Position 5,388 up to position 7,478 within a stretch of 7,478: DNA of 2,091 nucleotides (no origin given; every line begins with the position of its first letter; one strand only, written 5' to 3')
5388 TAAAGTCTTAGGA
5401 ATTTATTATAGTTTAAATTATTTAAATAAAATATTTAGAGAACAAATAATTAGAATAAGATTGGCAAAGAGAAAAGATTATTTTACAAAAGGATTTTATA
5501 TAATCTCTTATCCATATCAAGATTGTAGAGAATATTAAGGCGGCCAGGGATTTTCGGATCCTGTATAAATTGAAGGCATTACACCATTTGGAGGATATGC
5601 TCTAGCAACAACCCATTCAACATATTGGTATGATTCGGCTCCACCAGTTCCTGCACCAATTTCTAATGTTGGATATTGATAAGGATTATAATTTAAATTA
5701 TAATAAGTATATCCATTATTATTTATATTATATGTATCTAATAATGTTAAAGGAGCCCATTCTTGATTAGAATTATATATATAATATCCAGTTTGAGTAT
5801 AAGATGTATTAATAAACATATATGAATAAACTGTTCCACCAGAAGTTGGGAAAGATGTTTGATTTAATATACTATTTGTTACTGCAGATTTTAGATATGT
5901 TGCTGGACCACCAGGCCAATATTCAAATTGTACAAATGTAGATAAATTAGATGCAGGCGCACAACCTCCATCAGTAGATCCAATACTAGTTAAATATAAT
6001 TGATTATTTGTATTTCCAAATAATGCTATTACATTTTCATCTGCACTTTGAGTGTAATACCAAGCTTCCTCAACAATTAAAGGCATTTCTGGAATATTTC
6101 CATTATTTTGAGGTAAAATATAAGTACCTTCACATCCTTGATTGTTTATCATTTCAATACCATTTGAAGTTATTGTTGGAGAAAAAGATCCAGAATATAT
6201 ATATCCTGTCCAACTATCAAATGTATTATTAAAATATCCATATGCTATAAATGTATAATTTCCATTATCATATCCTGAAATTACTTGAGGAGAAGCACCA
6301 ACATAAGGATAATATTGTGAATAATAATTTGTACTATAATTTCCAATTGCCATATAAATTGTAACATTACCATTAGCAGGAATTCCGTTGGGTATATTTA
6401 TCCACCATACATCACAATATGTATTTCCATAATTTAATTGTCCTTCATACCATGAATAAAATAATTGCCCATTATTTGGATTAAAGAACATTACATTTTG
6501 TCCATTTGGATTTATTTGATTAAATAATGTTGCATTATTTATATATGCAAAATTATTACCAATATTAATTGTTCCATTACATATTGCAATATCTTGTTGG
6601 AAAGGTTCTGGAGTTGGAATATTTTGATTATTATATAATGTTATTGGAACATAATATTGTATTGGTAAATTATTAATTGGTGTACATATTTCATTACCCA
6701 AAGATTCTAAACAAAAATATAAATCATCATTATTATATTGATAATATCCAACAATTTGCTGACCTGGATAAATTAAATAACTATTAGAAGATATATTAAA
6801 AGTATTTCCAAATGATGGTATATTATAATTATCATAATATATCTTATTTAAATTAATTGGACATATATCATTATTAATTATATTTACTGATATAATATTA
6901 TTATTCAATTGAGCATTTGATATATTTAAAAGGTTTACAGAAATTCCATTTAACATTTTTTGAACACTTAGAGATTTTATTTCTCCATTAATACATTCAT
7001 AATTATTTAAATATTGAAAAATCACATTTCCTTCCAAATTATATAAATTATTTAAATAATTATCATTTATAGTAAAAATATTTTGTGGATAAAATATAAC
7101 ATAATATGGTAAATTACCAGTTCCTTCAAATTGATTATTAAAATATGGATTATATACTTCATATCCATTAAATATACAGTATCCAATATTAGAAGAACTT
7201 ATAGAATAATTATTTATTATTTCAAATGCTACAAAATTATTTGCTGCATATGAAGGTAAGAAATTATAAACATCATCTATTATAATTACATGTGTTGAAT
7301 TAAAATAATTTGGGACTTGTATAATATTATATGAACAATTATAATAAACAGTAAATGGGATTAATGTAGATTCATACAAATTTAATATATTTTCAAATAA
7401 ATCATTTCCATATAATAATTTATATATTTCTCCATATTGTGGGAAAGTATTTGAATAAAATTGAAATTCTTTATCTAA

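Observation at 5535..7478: Large, compositionally extreme surface-type protein with a lectin-like (DUF2341/LamG-like) C-terminal half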

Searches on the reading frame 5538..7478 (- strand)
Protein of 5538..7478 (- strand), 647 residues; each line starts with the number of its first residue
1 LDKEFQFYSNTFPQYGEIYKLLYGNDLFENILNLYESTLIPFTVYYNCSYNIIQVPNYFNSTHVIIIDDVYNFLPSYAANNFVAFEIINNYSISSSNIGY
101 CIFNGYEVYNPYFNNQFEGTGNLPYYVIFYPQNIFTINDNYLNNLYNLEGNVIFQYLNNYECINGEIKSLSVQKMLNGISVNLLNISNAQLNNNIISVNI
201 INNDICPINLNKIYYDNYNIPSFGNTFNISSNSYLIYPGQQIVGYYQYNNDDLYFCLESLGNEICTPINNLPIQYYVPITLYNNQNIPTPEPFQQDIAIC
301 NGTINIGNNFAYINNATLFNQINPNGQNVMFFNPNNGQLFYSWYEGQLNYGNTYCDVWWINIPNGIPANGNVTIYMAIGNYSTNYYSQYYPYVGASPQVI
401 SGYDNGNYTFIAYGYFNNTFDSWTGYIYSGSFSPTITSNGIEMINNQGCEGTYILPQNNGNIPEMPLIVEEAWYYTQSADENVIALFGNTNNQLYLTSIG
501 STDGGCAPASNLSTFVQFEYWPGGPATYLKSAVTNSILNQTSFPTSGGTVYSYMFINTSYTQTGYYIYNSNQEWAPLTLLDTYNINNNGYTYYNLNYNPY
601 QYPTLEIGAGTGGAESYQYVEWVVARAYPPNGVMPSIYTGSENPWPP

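Call 4: search_protein_families(library=pfam, proteins=[window:5538-7478:-], max_evalue=1)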
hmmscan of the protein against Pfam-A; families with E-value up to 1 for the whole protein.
window:5538-7478:- (647 aa): 1 family
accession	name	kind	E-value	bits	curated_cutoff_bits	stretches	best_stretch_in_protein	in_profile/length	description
PF10102.14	DUF2341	-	0.17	12.8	23.4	0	326-383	2-55/84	Domain of unknown function (DUF2341)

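Call 5: search_protein_families(library=ncbifam, proteins=[window:5538-7478:-], max_evalue=1)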
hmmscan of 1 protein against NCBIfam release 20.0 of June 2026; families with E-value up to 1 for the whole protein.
window:5538-7478:- (647 aa): 0 families

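Call 6: search_solved_structures(query=window:5538-7478:-, max_evalue=10, show_alignments=2)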
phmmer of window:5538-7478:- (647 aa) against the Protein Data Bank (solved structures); distinct sequences matched with E-value up to 10: 1.
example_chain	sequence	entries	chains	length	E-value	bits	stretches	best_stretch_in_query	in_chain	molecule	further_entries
9d5n_CG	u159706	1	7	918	0.07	15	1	400-472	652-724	EF hand family protein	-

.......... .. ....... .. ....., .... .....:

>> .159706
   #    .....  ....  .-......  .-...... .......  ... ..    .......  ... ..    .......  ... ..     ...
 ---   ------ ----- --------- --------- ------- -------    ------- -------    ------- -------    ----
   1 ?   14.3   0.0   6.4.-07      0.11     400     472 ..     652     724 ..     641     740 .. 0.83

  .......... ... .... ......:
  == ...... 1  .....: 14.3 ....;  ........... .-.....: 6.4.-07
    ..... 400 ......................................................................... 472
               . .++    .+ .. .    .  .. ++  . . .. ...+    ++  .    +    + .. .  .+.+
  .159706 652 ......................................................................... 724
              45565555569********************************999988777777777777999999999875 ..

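Call 8: find_homologous_proteins(query=window:5538-7478:-, max_evalue=0.001)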
Query window:5538-7478:- (647 aa): 307 proteins with E <= 0.001 among 6989 candidates; the best 120 are listed.
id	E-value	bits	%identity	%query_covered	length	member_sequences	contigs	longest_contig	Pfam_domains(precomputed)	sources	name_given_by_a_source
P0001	0.0e+0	1241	86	100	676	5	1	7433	-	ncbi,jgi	jgi:hypothetical protein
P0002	0.0e+0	1210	84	100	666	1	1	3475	-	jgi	jgi:hypothetical protein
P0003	0.0e+0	1205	85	100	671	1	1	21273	-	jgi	jgi:hypothetical protein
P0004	0.0e+0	1202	84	100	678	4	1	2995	-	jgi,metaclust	metaclust:\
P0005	0.0e+0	1185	83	100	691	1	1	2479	-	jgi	-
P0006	0.0e+0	1184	83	100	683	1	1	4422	-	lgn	-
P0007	0.0e+0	1177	82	100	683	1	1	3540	-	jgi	-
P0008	0.0e+0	1168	81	100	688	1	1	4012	-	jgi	jgi:hypothetical protein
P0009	0.0e+0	1158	82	100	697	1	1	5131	-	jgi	-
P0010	0.0e+0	1154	81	100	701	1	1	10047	-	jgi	-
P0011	0.0e+0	1154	81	100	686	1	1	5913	-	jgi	-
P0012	0.0e+0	1150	82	100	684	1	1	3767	-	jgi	-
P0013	0.0e+0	1143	81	100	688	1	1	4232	-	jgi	-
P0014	0.0e+0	1140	80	100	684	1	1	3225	-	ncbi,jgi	jgi:hypothetical protein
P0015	0.0e+0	1137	81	100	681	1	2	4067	-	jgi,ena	-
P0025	1.5e-293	994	62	68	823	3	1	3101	-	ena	-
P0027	4.9e-283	959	67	58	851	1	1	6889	-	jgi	-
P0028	1.3e-246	839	63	100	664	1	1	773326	-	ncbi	ncbi:hypothetical protein YN1_6960 [Nanoarchaeota archaeon]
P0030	1.4e-238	812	87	65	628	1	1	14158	PF10102.15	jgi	-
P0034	7.2e-235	800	86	65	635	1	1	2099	PF10102.15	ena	-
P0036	3.9e-233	794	65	100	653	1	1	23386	-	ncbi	ncbi:MAG: hypothetical protein RXN31_01865 [Candidatus Nanopusillus acidilobi]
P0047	1.1e-188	647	66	56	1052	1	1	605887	-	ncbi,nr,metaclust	ncbi:hypothetical protein Nps_03075 [Candidatus Nanopusillus acidilobi]|nr:hypothetical protein Nps_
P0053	2.7e-177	610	78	56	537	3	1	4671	-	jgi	-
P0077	6.4e-163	562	74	56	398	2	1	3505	PF10102.15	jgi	-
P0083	6.8e-158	546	70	57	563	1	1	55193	-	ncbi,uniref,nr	ncbi:archaellin/type IV pilin N-terminal domain-containing protein [Candidatus Nanobsidianus stetter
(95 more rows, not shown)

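Call 21: find_encoding_contigs(protein=P0003, flank=8000, max_places=2)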
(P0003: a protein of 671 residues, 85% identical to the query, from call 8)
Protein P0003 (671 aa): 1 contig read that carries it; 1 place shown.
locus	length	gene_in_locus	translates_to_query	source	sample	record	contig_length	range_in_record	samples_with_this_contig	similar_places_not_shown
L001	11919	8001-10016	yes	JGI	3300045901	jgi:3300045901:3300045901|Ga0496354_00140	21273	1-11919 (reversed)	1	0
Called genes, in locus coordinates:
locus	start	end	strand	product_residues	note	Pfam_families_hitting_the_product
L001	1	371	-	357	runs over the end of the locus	PF01368:DHH (faint), PF02272:DHHA1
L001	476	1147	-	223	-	-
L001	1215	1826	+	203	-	-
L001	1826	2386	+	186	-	PF04266:ASCH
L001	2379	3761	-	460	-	PF01368:DHH, PF21763:DHH_CID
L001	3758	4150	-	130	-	PF08069:Ribosomal_S13_N (weak), PF00312:Ribosomal_S15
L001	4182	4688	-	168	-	PF01161:PBP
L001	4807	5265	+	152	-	PF01951:Archease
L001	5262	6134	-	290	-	PF02355:SecD_SecF_C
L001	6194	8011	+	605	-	-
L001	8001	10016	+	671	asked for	-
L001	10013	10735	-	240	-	-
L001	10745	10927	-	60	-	-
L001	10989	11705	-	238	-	PF01163:RIO1, PF03109:ABC1, PF07714:PK_Tyr_Ser-Thr, PF00069:Pkinase, PF01636:APH (weak)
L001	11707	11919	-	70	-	?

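Call 22: find_encoding_contigs(protein=P0028, flank=8000, max_places=2)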
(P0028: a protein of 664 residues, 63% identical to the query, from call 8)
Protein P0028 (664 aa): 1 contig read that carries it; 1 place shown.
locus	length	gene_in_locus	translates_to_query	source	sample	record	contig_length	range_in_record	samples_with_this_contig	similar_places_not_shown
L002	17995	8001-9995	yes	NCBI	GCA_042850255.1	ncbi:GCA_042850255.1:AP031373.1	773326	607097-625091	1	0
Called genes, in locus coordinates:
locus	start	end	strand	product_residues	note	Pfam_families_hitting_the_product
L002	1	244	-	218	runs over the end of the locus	-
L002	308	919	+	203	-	-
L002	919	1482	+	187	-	PF04266:ASCH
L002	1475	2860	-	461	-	PF01368:DHH, PF21763:DHH_CID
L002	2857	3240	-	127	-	PF00312:Ribosomal_S15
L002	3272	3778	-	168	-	PF01161:PBP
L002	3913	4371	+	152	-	PF01951:Archease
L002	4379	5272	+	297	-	-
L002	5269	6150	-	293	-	PF02355:SecD_SecF_C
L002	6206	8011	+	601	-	-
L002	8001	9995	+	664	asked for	-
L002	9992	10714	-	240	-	-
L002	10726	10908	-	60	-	-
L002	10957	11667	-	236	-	PF01636:APH (faint), PF01163:RIO1, PF03109:ABC1, PF07714:PK_Tyr_Ser-Thr (weak), PF00069:Pkinase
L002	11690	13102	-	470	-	PF07690:MFS_1, PF00083:Sugar_tr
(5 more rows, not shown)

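Call 27: search_protein_families(library=pfam, proteins=[L001:6194-8008:+, P0030, P0036, P0047, P0083, P0053, P0025, P0027], max_evalue=0.1)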
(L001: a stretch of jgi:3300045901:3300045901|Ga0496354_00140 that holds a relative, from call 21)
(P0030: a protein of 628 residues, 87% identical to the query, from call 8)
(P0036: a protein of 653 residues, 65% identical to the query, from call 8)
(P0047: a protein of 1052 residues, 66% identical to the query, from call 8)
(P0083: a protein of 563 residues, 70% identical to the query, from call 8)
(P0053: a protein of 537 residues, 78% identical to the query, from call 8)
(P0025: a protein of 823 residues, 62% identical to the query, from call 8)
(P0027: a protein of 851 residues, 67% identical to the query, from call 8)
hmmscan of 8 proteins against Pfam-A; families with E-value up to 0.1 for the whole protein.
L001:6194-8008:+ (605 aa): 1 family
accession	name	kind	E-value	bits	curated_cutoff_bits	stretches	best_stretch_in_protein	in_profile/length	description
PF13385.13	Laminin_G_3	-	0.0011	19.6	27.6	1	290-400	4-96/151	Concanavalin A-like lectin/glucanases superfamily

P0030 (628 aa): 1 family
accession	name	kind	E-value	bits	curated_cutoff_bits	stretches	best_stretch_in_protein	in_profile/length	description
PF10102.14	DUF2341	-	9.6e-06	26.4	23.4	1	431-457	56-82/84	Domain of unknown function (DUF2341)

P0036 (653 aa): 0 families

P0047 (1052 aa): 1 family
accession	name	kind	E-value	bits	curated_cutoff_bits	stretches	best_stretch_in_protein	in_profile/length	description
PF00801.26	PKD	-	0.0054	17.1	23.5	1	805-862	25-79/80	PKD domain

P0083 (563 aa): 2 families
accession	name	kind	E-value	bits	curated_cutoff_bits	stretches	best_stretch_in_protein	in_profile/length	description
PF01917.21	Arch_flagellin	-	0.00018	22.3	29.5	1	7-116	5-116/162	Archaebacterial flagellin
PF13595.11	DUF4138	-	0.042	13.6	31.1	0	35-80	114-161/245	Domain of unknown function (DUF4138)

P0053 (537 aa): 1 family
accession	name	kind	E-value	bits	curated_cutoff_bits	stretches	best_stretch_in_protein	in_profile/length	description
PF10102.14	DUF2341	-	0.051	14.5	23.4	0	252-281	28-56/84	Domain of unknown function (DUF2341)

P0025 (823 aa): 1 family
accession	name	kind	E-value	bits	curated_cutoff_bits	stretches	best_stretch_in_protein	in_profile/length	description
PF12318.13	FAD-SLDH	-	0.09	13.4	24.2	0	640-688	107-155/163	Membrane bound FAD containing D-sorbitol dehydrogenase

P0027 (851 aa): 2 families
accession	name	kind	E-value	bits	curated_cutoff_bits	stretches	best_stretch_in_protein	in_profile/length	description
PF10102.14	DUF2341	-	0.0074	17.2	23.4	1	114-171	1-55/84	Domain of unknown function (DUF2341)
PF06967.16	Mo-nitro_C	-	0.036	14.5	27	0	472-502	24-54/83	Mo-dependent nitrogenase C-terminus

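Call 80: search_protein_families(library=ncbifam, proteins=[P0001, P0083, L001:6194-8008:+, P0053], max_evalue=0.1)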
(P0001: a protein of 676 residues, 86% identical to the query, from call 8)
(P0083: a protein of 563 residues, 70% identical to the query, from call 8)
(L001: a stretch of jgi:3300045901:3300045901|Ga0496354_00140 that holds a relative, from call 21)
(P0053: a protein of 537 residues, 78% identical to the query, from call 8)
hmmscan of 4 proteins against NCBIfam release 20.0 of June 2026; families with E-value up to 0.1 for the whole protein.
P0001 (676 aa): 0 families

P0083 (563 aa): 3 families
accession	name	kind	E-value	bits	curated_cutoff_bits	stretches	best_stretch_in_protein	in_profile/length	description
NF046073.1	UpsA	equivalog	1.4e-18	67.4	130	1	1-128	1-117/136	pilin subunit UpsA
TIGR02537.2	arch_flag_Nterm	domain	2.2e-07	30.3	20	1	2-32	3-33/33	archaellin/type IV pilin N-terminal domain-containing protein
TIGR03780.1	Bac_Flav_CT_N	equivalog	0.033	13.3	164.1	1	40-87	159-208/285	conjugative transposon protein TraN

L001:6194-8008:+ (605 aa): 0 families

P0053 (537 aa): 0 families

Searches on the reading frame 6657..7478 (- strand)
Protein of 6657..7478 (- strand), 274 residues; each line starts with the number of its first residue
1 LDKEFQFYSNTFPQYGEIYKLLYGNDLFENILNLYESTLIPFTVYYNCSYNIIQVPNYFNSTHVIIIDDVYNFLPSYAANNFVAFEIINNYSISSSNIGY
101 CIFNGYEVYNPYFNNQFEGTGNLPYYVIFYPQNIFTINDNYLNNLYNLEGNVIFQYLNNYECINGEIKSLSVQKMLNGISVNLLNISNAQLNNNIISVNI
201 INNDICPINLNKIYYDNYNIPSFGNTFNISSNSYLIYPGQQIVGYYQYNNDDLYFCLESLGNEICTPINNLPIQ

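Call 34: find_homologous_proteins(query=window:6657-7478:-, max_evalue=0.001)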
Query window:6657-7478:- (274 aa): 5 proteins with E <= 0.001 among 917 candidates.
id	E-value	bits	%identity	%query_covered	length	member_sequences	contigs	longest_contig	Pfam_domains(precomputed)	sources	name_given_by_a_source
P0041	3.9e-155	533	91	100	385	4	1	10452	-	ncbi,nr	ncbi:MAG: hypothetical protein L7H07_02740, partial [Candidatus Nanopusillus sp.]|nr:hypothetical pr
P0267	4.9e-154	530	92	99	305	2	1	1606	-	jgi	-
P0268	5.0e-154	530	91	100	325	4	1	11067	-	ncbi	ncbi:hypothetical protein DDW05_02180, partial [Candidatus Nanobsidianus stetteri]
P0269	2.1e-59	219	84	46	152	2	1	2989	-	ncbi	ncbi:MAG: hypothetical protein ACO2OX_02145, partial [Candidatus Nanopusillus sp.]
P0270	3.2e-50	189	68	49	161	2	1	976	-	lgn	-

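Call 43: predict_structure(alignment_id=A3)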
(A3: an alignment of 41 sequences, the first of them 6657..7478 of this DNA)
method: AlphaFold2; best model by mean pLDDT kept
length: 274 residues; sequences in the alignment: 41
mean_pLDDT: 36.6   pTM: 0.30
mean pLDDT of the five models: 36.6, 34.2, 33.9, 32.5, 31.8
residues with pLDDT >= 90: 0; 70-90: 18; 50-70: 37; < 50: 219
segments of 3 or more residues with pLDDT < 50: 1-182, 214-225, 250-274
pLDDT, mean of each block of 10 residues (from residue 1): 26 26 26 25 28 31 28 25 26 27 30 32 32 32 38 27 23 22 56 70 61 42 51 70 68 38 31 26
secondary structure, 60 per line:
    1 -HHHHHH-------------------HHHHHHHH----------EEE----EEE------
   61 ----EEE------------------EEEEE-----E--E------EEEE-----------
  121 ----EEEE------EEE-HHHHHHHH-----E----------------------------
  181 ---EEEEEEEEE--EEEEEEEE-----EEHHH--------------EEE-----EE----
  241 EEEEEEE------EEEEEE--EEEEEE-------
elements in order: H2-7 H27-34 E45-47 E52-54 E65-67 E86-90 E106-109 E125-128 E135-137 H139-146 E184-192 E195-202 E227-229 E241-247 E254-259 E262-267

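Call 89: search_protein_families(library=phrogs, proteins=[window:6657-7478:-], max_evalue=0.01)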
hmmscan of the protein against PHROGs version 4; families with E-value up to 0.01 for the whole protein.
window:6657-7478:- (274 aa): 0 families
